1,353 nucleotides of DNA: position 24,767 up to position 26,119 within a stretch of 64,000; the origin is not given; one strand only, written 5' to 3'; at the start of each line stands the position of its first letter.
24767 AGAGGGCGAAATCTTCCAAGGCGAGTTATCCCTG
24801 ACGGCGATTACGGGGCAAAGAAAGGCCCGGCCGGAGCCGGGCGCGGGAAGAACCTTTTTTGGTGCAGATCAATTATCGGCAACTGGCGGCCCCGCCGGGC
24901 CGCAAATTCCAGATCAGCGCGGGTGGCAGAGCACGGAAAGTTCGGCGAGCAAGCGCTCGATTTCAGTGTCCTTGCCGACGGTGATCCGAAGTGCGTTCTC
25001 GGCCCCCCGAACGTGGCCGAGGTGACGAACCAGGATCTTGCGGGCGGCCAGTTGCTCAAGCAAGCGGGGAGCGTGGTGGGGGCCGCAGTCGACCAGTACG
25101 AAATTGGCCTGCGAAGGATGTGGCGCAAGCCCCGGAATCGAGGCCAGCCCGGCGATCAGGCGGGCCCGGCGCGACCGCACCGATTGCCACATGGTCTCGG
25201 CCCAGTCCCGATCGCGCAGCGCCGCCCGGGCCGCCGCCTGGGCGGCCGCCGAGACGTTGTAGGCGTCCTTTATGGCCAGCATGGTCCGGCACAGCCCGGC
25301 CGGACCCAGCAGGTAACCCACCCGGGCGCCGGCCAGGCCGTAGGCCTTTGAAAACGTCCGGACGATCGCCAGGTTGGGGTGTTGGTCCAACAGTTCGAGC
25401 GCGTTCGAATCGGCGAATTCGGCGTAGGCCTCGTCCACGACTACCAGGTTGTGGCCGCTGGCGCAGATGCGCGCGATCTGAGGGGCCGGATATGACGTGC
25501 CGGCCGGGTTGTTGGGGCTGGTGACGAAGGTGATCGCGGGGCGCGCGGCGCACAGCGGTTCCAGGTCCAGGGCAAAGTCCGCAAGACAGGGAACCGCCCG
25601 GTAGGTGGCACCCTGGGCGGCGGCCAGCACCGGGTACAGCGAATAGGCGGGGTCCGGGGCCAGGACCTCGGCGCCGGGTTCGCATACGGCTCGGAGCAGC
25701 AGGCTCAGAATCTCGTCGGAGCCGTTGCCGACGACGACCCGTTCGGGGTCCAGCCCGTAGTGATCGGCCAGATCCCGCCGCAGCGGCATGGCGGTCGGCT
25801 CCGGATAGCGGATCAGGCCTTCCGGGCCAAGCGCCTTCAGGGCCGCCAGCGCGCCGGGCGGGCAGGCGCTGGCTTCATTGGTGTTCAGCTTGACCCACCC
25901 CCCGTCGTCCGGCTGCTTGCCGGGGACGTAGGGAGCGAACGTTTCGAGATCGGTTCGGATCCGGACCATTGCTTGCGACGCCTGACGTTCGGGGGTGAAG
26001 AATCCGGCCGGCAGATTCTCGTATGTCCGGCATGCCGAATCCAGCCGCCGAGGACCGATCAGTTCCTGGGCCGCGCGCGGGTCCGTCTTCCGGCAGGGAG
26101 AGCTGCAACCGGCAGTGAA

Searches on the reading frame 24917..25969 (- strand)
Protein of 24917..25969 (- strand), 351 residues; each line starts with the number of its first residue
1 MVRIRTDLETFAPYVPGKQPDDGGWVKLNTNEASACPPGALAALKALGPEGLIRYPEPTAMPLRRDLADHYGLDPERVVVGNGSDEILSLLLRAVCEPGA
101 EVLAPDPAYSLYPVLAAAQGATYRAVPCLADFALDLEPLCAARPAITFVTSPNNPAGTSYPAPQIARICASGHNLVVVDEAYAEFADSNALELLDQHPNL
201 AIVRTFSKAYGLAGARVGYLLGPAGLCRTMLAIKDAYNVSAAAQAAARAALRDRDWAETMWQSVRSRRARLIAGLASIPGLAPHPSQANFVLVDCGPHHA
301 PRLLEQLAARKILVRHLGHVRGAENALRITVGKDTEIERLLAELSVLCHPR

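Call 79: search_protein_families(library=ncbifam, proteins=[window:24917-25969:-], max_evalue=0.00001)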
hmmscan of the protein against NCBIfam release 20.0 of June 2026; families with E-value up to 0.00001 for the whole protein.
window:24917-25969:- (351 aa): 60 families (the best 25 are shown)
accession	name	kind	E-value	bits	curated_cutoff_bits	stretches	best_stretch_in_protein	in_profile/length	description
TIGR01141.1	hisC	equivalog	2.4e-95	319.4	276.55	1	5-345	1-347/349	histidinol-phosphate transaminase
NF002877.0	PRK03317.1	equivalog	8.9e-68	228.7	409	1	4-344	15-363/374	histidinol-phosphate transaminase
NF002878.0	PRK03321.1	subfamily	1.7e-66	224.4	374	1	2-343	3-344/352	histidinol-phosphate transaminase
TIGR01140.1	L_thr_O3P_dcar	equivalog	5e-63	213.2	290.55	1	24-344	18-330/331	threonine-phosphate decarboxylase CobD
NF006014.0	PRK08153.1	equivalog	4.8e-59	200.1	510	1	28-344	38-360/370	pyridoxal phosphate-dependent aminotransferase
NF003496.0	PRK05166.1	equivalog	7.1e-55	186.3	540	1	27-345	40-367/373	histidinol-phosphate transaminase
NF002726.0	PRK02610.1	equivalog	1.5e-52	178.8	391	1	4-346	5-367/374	histidinol-phosphate transaminase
NF006580.0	PRK09105.1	subfamily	8.8e-47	159.7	444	1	23-340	46-363/375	pyridoxal phosphate-dependent aminotransferase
NF051461.1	pyoverd_PtaA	equivalog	4e-40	137.6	500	1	21-341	32-353/359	pyoverdine biosynthesis transaminase PtaA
NF041364.1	GntC_guanitoxin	equivalog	4.6e-35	121.2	415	1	63-297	42-301/356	guanitoxin biosynthesis PLP-dependent (S)-gamma-hydroxy-L-arginine cyclodehydratase GntC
NF005915.1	PRK07908.1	equivalog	3.8e-34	118.5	360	1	26-344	15-331/332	Rv2231c family histidinol phosphate aminotransferase CobC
NF053748.1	bifunc_CobBC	exception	3.3e-30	105.1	950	1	24-343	481-795/797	bifunctional hydrogenobyrinic acid a,c-diamide synthase/histidinol phosphate aminotransferase CobBC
NF004870.0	PRK06225.1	equivalog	2e-28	99.2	351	1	25-316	32-339/380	pyridoxal phosphate-dependent aminotransferase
TIGR03947.1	viomycin_VioD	equivalog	2.6e-26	92.4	390.9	1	63-345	56-356/359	capreomycidine synthase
NF004769.0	PRK06107.1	equivalog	4.2e-24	85.1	617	1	74-296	92-333/402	aspartate transaminase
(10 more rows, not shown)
